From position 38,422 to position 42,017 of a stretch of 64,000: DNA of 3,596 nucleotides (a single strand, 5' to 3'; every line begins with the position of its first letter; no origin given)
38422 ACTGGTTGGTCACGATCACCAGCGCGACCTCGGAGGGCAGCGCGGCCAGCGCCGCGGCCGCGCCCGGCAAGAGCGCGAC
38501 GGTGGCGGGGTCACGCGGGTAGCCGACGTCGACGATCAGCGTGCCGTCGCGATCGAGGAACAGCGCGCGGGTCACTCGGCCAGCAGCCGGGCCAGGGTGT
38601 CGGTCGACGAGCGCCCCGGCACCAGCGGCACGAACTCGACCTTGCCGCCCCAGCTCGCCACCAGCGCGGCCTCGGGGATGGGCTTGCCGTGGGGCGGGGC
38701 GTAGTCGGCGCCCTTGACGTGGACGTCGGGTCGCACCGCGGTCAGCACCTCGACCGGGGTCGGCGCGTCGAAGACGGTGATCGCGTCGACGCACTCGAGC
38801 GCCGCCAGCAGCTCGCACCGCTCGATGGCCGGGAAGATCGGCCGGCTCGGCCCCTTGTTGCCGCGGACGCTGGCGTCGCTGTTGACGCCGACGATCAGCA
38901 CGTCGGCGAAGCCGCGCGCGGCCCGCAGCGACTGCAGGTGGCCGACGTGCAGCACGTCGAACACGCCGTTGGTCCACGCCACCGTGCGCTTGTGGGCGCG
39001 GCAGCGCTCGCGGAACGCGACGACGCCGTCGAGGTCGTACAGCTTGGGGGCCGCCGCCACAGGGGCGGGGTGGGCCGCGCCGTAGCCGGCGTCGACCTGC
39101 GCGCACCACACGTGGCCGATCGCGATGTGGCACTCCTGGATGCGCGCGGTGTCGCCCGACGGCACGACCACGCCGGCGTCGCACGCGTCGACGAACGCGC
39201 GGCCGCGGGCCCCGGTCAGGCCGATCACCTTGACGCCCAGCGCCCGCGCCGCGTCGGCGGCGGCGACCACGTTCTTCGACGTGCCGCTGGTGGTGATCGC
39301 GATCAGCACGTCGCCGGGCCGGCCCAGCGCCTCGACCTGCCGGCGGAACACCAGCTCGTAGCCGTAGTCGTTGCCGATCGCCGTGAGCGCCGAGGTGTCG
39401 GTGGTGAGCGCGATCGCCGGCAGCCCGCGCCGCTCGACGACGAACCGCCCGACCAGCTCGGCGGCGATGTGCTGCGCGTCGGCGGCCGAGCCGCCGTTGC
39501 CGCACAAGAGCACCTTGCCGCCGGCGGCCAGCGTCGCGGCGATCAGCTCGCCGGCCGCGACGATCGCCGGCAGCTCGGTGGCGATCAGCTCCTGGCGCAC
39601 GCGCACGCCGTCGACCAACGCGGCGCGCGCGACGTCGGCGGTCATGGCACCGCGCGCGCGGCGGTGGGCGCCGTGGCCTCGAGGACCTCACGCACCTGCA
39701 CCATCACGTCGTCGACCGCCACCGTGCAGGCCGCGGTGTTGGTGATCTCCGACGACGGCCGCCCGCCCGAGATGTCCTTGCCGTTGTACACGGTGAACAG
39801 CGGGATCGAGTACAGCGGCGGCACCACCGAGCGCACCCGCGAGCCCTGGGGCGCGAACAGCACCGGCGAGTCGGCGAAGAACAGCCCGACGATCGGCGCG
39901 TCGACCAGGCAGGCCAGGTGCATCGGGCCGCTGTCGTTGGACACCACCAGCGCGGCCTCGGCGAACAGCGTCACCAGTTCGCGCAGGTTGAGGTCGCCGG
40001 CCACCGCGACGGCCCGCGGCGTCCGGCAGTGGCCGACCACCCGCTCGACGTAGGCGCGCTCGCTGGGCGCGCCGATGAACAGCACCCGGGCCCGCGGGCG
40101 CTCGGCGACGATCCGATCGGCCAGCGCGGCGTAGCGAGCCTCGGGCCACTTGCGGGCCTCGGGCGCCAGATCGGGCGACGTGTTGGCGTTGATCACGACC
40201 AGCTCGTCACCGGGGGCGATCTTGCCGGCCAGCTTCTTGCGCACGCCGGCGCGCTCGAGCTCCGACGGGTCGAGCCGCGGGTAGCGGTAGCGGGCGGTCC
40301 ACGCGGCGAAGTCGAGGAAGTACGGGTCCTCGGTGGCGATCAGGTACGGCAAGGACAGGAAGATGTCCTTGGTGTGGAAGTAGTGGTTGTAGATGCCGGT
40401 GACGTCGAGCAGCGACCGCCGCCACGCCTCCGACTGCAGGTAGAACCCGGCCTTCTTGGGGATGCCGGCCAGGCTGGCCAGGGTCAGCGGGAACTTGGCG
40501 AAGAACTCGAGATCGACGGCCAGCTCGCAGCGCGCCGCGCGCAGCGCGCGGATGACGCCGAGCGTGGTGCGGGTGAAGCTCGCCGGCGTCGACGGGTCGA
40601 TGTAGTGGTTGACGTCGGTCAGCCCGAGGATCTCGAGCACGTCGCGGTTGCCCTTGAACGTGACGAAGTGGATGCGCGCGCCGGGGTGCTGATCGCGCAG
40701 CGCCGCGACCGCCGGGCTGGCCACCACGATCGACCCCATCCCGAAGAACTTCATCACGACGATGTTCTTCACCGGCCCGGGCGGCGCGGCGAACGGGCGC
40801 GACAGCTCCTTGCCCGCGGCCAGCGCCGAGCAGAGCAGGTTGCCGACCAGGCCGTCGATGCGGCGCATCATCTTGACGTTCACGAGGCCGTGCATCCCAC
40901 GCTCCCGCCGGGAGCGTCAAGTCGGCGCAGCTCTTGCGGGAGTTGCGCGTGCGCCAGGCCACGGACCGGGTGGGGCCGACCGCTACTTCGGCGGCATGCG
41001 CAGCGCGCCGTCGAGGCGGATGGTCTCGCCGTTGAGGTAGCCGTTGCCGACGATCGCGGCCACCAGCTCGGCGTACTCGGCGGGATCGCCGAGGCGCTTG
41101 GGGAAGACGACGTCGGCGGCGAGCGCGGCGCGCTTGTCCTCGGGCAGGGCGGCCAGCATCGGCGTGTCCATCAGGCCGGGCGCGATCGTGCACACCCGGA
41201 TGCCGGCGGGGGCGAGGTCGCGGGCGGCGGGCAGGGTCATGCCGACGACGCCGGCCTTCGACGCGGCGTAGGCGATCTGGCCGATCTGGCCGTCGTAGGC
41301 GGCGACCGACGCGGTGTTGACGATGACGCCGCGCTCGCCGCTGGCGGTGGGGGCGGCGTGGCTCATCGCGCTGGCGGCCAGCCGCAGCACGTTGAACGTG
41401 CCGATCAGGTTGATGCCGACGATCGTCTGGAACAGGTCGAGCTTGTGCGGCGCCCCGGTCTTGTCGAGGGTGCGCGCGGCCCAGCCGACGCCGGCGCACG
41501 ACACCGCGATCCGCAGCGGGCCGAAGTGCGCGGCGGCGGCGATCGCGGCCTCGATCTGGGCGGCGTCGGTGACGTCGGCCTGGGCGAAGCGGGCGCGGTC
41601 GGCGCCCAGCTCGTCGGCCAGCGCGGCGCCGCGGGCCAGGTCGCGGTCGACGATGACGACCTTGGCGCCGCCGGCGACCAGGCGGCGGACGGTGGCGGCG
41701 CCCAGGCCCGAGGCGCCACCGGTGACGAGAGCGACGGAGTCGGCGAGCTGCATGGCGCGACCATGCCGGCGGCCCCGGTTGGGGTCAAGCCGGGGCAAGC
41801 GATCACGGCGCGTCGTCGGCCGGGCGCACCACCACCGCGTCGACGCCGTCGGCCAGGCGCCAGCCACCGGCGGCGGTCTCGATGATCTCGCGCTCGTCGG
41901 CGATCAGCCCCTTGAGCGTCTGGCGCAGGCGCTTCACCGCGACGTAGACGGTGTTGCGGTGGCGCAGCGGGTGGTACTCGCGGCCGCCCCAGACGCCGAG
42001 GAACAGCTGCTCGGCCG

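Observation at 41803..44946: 1046-aa STAND-type ATPase with TPR array and C-terminal OmpR-type winged helix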

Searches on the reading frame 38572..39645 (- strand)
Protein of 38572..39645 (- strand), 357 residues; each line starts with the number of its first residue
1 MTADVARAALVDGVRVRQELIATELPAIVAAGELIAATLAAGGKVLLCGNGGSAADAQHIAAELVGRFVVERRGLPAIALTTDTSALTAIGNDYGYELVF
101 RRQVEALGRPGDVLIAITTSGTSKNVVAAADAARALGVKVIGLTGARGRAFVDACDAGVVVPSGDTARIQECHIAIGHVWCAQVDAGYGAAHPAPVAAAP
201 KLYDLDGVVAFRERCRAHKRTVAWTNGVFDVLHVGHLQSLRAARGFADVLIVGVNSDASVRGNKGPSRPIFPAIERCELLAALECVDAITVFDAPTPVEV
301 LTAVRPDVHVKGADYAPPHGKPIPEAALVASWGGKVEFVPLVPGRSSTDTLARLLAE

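Call 5: search_protein_families(library=pfam, proteins=[window:38572-39645:-], max_evalue=0.1)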
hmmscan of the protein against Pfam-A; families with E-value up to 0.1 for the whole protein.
window:38572-39645:- (357 aa): 3 families
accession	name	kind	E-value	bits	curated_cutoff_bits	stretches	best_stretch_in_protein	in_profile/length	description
PF13580.11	SIS_2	-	1.6e-32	112.9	27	1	15-145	8-138/138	SIS domain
PF01467.32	CTP_transf_like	-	8.6e-15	55.5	21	1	224-316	1-91/133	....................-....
PF01380.27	SIS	-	2.3e-07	31.1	25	1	100-167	43-110/131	SIS domain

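Call 6: search_protein_families(library=ncbifam, proteins=[window:38572-39645:-], max_evalue=0.1)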
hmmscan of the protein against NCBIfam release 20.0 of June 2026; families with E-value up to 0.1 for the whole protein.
window:38572-39645:- (357 aa): 24 families
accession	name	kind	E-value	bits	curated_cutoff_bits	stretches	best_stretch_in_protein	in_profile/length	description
NF010546.0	PRK13936.1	equivalog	2.2e-61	207.1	276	1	10-186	11-190/197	phosphoheptose isomerase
TIGR00441.1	gmhA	equivalog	3.1e-59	199.5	209.45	1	33-184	2-153/154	D-sedoheptulose 7-phosphate isomerase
TIGR02199.1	rfaE_dom_II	equivalog_domain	9.3e-46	155.2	181.5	1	212-354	3-142/144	D-glycero-beta-D-manno-heptose 1-phosphate adenylyltransferase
NF001628.0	PRK00414.1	equivalog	3.1e-45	154.2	265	1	7-181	7-183/192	D-sedoheptulose 7-phosphate isomerase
NF010547.0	PRK13938.1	equivalog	4.4e-43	147.2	320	1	2-185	3-188/196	D-sedoheptulose 7-phosphate isomerase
NF008138.0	PRK10886.1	equivalog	6.4e-37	127.2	352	1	23-186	21-188/196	DnaA initiator-associating protein DiaA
NF008454.0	PRK11316.1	equivalog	4.5e-34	117.9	521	1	211-353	331-470/475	bifunctional D-glycero-beta-D-manno-heptose-7-phosphate kinase/D-glycero-beta-D-manno-heptose 1-phosphate adenylyltransferase HldE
TIGR00125.1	cyt_tran_rel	domain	1.6e-13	50.6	27.7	1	222-287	1-63/65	adenylyltransferase/cytidyltransferase family protein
NF002805.0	PRK02947.1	subfamily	1.9e-10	40.4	135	1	18-146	16-143/247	sugar isomerase domain-containing protein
NF003915.0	PRK05441.1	subfamily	8.7e-08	31.5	168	1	18-164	38-185/300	N-acetylmuramic acid 6-phosphate etherase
TIGR03127.2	RuMP_HxlB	equivalog_domain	2.7e-06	27.4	160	1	110-166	72-128/178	6-phospho-3-hexuloisomerase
NF009222.0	PRK12570.1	subfamily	9.5e-06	24.7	255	1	20-157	47-185/307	N-acetylmuramic acid 6-phosphate etherase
NF008458.0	PRK11337.1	equivalog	2.2e-05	23.6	378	1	106-166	184-244/293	MurR/RpiR family transcriptional regulator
NF001985.0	PRK00777.1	subfamily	3.9e-05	23.8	104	1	227-281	11-63/157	pantetheine-phosphate adenylyltransferase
NF040776.2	AlsR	equivalog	5.7e-05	22.2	400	1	106-167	172-233/279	transcriptional repressor AlsR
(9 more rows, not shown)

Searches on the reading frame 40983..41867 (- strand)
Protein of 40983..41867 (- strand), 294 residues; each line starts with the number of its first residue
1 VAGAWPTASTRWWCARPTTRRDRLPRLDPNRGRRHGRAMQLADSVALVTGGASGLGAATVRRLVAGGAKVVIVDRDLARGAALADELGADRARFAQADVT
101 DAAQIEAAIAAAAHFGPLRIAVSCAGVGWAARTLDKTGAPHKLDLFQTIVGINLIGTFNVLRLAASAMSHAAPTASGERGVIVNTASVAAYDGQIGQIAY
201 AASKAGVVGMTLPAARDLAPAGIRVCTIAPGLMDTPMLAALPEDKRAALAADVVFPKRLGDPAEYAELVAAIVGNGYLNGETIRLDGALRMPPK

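Call 5: search_protein_families(library=pfam, proteins=[window:40983-41867:-], max_evalue=0.1)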
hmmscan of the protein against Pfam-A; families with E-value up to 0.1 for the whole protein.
window:40983-41867:- (294 aa): 12 families
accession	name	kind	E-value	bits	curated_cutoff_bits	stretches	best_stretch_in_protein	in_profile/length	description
PF00106.31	adh_short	-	1.3e-46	159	26.6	1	45-245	2-194/195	short chain dehydrogenase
PF13561.12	adh_short_C2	-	2.9e-37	129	27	1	52-287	3-233/236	Enoyl-(Acyl carrier protein) reductase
PF08659.16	KR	-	2.9e-07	31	22.6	1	45-204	2-153/180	KR domain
PF01370.27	Epimerase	-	1.6e-05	24.9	20.9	1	46-112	1-63/240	NAD dependent epimerase/dehydratase family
PF03435.24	Sacchrp_dh_NADP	-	0.00061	20.6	25.1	1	51-111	5-68/129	Saccharopine dehydrogenase NADP binding domain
PF16363.11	GDP_Man_Dehyd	-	0.0033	17.4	27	1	47-111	1-73/332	GDP-mannose 4,6 dehydratase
PF01488.26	Shikimate_DH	-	0.0035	17.9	24.3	1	44-96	13-65/138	Shikimate / quinate 5-dehydrogenase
PF01073.25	3Beta_HSD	-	0.0056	16.2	22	1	47-112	1-67/280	3-beta hydroxysteroid dehydrogenase/isomerase family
PF00107.32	ADH_zinc_N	-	0.012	16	31.8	1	54-128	1-69/129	Zinc-binding dehydrogenase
PF02254.24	TrkA_N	-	0.013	16.2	23.8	1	51-111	5-61/116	TrkA-N domain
PF13241.12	NAD_binding_7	-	0.019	16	22.1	0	39-109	3-69/104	Putative NAD(P)-binding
PF23441.1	SDR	-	0.032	14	27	0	98-246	69-207/258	SDR-like rossmann domain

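Call 6: search_protein_families(library=ncbifam, proteins=[window:40983-41867:-], max_evalue=0.1)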
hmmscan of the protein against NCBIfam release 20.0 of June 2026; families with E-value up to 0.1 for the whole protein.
window:40983-41867:- (294 aa): 233 families (the best 25 are shown)
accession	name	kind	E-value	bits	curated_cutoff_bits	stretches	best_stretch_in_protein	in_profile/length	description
NF004198.0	PRK05653.1-3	equivalog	4.5e-49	167.1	296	1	40-290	4-247/248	3-oxoacyl-ACP reductase FabG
NF006072.0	PRK08217.1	subfamily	9.2e-45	153.4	298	1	39-291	1-253/253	3-ketoacyl-(acyl-carrier-protein) reductase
NF005559.1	PRK07231.1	subfamily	4.8e-44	150.7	215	1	41-289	2-247/249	glucose 1-dehydrogenase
NF009466.0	PRK12826.1-2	subfamily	6.3e-42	143.8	222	1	44-290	4-245/248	3-oxoacyl-ACP reductase FabG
TIGR01830.1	3oxo_ACP_reduc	equivalog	8.4e-42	143.5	297.75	1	46-289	1-238/239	3-oxoacyl-[acyl-carrier-protein] reductase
NF004197.0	PRK05653.1-1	equivalog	1.4e-38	133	332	1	39-291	3-248/249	3-oxoacyl-ACP reductase FabG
NF009464.0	PRK12824.1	subfamily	1.8e-38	132.6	269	1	44-291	3-244/245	3-oxoacyl-ACP reductase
NF052558.1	MBtsdlDhBudC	equivalog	5e-38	131.1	270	1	42-289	2-241/250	meso-2,3-butanediol dehydrogenase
TIGR01829.1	AcAcCoA_reduct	subfamily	1.6e-37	129.5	302.1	1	45-291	2-242/242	acetoacetyl-CoA reductase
NF006121.0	PRK08265.1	subfamily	6.1e-37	127.6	294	1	39-286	3-242/263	short chain dehydrogenase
NF005067.0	PRK06484.1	equivalog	8.2e-36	123.6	713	1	42-288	8-250/524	short chain dehydrogenase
NF053701.1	CsHdxCHCADhChcB2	equivalog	3.4e-35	121.7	350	1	41-286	1-239/245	cis-4-hydroxycyclohexanecarboxylate dehydrogenase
NF004818.0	PRK06172.1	equivalog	7.7e-35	120.4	336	1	39-288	3-249/253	SDR family oxidoreductase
NF004713.0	PRK06057.1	equivalog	2.3e-34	119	404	1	40-286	6-246/257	3-oxoacyl-ACP reductase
NF005309.0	PRK06841.1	subfamily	9.9e-34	117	286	1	37-288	9-251/255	GolD/DthD family dehydrogenase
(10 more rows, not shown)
